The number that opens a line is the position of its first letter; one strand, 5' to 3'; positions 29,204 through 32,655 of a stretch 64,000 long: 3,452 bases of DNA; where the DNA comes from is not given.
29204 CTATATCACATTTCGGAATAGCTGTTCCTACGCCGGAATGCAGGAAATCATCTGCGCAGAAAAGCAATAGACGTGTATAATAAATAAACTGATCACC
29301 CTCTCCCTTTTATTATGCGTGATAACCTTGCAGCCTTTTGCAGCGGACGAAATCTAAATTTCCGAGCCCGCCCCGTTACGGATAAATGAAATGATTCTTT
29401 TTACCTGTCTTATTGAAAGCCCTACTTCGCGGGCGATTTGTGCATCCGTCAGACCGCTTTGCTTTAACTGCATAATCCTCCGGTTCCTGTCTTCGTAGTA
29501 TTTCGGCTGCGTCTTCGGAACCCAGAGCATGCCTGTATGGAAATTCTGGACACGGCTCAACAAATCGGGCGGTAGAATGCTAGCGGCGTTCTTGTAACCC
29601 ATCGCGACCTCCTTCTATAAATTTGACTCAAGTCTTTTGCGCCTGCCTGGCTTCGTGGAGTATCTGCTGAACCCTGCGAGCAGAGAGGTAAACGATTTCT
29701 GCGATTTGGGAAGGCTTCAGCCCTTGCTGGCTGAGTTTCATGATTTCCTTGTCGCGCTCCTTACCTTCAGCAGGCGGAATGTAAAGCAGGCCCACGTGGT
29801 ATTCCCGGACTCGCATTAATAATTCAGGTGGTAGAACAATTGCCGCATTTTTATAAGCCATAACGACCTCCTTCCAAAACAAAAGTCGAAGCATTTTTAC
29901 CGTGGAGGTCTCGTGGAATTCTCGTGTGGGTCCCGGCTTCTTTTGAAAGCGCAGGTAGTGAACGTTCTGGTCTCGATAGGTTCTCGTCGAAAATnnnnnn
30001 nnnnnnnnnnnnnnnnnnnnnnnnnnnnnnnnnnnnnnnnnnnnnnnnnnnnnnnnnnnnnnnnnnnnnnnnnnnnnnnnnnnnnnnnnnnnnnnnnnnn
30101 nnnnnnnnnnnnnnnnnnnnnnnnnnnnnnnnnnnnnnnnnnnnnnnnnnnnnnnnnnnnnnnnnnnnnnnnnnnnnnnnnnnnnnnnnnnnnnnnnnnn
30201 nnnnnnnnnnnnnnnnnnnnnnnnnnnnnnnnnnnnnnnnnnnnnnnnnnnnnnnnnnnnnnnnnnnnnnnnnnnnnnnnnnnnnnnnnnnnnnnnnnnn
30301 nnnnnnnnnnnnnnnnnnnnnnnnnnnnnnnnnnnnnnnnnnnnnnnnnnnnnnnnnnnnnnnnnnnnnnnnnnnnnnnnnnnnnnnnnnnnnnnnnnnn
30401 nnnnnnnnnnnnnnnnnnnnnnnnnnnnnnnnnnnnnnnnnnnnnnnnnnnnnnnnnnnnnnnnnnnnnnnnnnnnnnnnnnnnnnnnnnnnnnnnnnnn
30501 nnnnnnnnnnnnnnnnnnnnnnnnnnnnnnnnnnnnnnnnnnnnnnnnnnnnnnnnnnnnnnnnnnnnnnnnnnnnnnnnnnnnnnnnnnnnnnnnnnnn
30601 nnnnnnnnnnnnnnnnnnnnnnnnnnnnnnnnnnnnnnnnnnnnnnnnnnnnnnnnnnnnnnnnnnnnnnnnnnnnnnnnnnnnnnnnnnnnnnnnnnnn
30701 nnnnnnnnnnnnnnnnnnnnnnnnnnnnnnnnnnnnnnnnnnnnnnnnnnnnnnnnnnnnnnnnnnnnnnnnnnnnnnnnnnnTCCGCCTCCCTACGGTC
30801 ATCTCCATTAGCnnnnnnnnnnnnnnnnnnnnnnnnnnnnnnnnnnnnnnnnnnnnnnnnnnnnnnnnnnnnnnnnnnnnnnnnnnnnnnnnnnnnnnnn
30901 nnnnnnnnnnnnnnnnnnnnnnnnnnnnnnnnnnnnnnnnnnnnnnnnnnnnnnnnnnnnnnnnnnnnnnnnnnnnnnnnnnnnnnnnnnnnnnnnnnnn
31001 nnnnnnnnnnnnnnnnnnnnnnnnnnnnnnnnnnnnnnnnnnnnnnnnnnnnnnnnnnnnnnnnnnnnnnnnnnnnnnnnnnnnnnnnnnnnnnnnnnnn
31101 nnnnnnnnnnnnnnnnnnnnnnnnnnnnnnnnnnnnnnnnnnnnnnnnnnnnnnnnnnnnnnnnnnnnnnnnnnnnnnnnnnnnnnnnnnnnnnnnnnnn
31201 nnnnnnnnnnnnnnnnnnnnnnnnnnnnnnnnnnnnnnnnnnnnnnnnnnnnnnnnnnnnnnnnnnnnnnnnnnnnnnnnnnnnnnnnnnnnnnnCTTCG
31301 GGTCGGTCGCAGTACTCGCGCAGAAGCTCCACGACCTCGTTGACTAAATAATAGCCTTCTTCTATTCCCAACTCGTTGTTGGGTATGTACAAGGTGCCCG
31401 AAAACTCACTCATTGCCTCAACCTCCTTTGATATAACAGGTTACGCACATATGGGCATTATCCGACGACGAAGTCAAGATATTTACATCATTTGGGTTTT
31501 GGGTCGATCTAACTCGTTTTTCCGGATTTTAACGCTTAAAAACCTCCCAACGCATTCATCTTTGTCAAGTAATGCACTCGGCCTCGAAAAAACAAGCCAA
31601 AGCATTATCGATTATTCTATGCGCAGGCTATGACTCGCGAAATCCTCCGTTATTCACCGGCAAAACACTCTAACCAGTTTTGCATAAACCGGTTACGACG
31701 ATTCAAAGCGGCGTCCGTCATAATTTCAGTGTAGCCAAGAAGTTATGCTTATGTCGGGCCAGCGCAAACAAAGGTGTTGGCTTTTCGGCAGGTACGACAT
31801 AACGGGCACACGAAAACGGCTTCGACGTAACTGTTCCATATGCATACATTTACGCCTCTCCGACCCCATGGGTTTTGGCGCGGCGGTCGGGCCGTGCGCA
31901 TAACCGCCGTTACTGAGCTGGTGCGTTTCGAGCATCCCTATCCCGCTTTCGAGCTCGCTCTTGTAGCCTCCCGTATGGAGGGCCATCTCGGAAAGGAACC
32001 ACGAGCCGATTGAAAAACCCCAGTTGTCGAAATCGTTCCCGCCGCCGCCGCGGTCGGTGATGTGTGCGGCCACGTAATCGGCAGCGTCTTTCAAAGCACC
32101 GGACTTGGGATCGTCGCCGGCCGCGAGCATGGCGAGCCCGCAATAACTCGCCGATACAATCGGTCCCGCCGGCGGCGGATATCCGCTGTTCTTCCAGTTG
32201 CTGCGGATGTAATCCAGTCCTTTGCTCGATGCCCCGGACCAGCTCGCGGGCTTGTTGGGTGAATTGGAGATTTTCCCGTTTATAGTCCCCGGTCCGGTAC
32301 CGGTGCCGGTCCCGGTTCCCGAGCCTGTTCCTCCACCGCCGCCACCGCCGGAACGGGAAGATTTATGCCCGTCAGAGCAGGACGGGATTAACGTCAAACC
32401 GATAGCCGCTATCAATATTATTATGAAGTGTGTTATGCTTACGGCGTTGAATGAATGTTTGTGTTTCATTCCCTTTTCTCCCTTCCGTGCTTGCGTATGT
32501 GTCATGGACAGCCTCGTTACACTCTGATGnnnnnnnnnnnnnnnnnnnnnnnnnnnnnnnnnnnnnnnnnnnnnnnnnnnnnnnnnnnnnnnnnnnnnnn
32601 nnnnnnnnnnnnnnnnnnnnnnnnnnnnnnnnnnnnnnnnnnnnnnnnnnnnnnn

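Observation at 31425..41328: Recurring roughly 17-nt cis-motif (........-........-like) at five sites linking the sigma-54 regulator locus and the Mor cassette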

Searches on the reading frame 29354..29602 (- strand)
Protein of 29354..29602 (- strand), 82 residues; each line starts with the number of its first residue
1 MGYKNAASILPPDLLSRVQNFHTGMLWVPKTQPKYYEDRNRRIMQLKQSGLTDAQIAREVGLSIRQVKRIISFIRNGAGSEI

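Call 5: search_protein_families(library=pfam, proteins=[window:29354-29602:-], max_evalue=0.01)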
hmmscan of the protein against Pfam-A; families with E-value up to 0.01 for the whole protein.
window:29354-29602:- (82 aa): 8 families
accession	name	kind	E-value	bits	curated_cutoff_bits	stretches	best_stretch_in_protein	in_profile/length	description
PF13384.12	HTH_23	-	3.8e-05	23.8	24.6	1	37-71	4-38/50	Homeodomain-like domain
PF13518.12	HTH_28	-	0.00012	22.5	25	1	42-72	4-34/52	Helix-turn-helix domain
PF19610.4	DUF6115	-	0.0012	19.7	27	1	33-72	93-132/134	Family of unknown function (DUF6115)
PF02796.21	HTH_7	-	0.0043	17.6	23.8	1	33-70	4-41/45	Helix-turn-helix domain of resolvase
PF24625.1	DUF7626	-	0.0069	16.6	27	1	38-59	4-25/55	Domain of unknown function (DUF7626)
PF00196.25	GerE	-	0.0072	16.4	23.5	1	39-68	6-35/57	Bacterial regulatory proteins, luxR family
PF08281.18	Sigma70_r4_2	-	0.0091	16.1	25.7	0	39-72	14-48/54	Sigma-70, region 4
PF13412.12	HTH_24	-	0.0093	16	21.9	0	47-71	14-38/48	Winged helix-turn-helix DNA-binding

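Call 45: search_protein_families(library=phrogs, proteins=[window:29354-29602:-], max_evalue=0.01)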
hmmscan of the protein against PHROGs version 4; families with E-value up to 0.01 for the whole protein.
window:29354-29602:- (82 aa): 5 families
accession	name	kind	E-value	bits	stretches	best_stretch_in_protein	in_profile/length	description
phrog_836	-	transcription regulation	8.6e-09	36.6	1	19-72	65-118/133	late transcriptional activator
phrog_3855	-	DNA, RNA and nucleotide metabolism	1.3e-05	26.6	1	17-72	44-101/115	HTH DNA binding protein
phrog_645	-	DNA, RNA and nucleotide metabolism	9.6e-05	23.6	1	37-71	24-59/196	Rnase E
phrog_7061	-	DNA, RNA and nucleotide metabolism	0.0019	19.7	1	37-71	31-65/70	HTH DNA binding protein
phrog_664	-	DNA, RNA and nucleotide metabolism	0.007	17.2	1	31-71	33-73/210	DNA binding protein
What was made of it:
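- On Mor/C family (for the 82-aa and 88-aa ORFs at 29354-29894): phrog_836 'late transcriptional activator' gives E = 8.6e-9 and 1.7e-4 over the C-terminal HTH only (call 45).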

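Call 53: search_protein_families(library=ncbifam, proteins=[window:29354-29602:-], max_evalue=0.01)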
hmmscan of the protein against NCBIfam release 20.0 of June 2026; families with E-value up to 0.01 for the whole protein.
window:29354-29602:- (82 aa): 4 families
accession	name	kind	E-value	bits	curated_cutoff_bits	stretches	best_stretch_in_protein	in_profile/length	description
NF040785.1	CD3324_fam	subfamily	3.4e-10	39.9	65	1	3-71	1-82/82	CD3324 family protein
TIGR02937.1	sigma70-ECF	superfamily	0.0015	18.2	42.9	1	38-75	120-158/165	sigma-70 family RNA polymerase sigma factor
NF037963.1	heterocyst_HetZ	equivalog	0.0019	17.1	550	1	37-70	320-353/366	heterocyst differentiation protein HetZ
TIGR04111.1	BcepMu_gp16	hypoth_equivalog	0.0056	16.6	34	1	45-72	8-35/55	phage-associated protein, BcepMu gp16 family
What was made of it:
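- On Mor/C family (for the 82-aa and 88-aa ORFs at 29354-29894): NCBIfam CD3324_fam scores below its cut-off (call 53).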

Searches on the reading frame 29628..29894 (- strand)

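Call 5: search_protein_families(library=pfam, proteins=[window:29628-29894:-], max_evalue=0.01)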
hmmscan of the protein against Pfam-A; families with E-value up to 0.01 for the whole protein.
window:29628-29894:- (88 aa): 4 families
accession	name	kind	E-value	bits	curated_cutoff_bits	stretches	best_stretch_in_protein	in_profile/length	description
PF13384.12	HTH_23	-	0.00094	19.4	24.6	1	50-81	9-40/50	Homeodomain-like domain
PF08281.18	Sigma70_r4_2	-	0.0035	17.4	25.7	1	46-84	13-52/54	Sigma-70, region 4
PF04545.22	Sigma70_r4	-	0.0061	16.5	24.1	0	46-84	7-46/50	Sigma-70, region 4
PF00196.25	GerE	-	0.0098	15.9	23.5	0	46-76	5-35/57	Bacterial regulatory proteins, luxR family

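Call 45: search_protein_families(library=phrogs, proteins=[window:29628-29894:-], max_evalue=0.01)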
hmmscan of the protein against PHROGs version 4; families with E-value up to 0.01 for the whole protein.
window:29628-29894:- (88 aa): 2 families
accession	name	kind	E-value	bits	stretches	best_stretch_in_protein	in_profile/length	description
phrog_836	-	transcription regulation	0.00017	22.7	1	31-85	66-123/133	late transcriptional activator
phrog_3855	-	DNA, RNA and nucleotide metabolism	0.0066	17.9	1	40-85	61-106/115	HTH DNA binding protein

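Call 53: search_protein_families(library=ncbifam, proteins=[window:29628-29894:-], max_evalue=0.01)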
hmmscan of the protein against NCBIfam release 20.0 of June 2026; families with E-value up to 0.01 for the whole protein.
window:29628-29894:- (88 aa): 3 families
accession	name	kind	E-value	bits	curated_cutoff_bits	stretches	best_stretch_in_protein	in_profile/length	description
NF040785.1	CD3324_fam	subfamily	9.7e-09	35.2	65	1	14-79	1-82/82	CD3324 family protein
TIGR02937.1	sigma70-ECF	superfamily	4.5e-05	23.2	42.9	1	46-84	120-159/165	sigma-70 family RNA polymerase sigma factor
TIGR03541.1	reg_near_HchA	equivalog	0.0015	18.1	215.6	1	45-84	173-212/232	PA1136 family autoinducer-binding transcriptional regulator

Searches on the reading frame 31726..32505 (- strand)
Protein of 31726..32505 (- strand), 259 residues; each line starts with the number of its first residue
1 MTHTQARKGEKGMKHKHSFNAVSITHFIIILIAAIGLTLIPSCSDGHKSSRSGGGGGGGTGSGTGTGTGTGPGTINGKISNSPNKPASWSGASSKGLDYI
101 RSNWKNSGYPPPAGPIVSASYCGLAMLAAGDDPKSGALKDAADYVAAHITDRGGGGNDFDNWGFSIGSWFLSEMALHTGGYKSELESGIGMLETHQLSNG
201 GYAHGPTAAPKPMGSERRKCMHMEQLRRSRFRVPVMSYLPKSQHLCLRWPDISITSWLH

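Call 5: search_protein_families(library=pfam, proteins=[window:31726-32505:-], max_evalue=0.01)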
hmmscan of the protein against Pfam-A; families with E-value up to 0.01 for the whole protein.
window:31726-32505:- (259 aa): 0 families

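Call 45: search_protein_families(library=phrogs, proteins=[window:31726-32505:-], max_evalue=0.01)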
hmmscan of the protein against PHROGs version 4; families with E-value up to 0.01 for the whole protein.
window:31726-32505:- (259 aa): 0 families

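Call 53: search_protein_families(library=ncbifam, proteins=[window:31726-32505:-], max_evalue=0.01)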
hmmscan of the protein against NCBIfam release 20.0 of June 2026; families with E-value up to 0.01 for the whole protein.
window:31726-32505:- (259 aa): 0 families
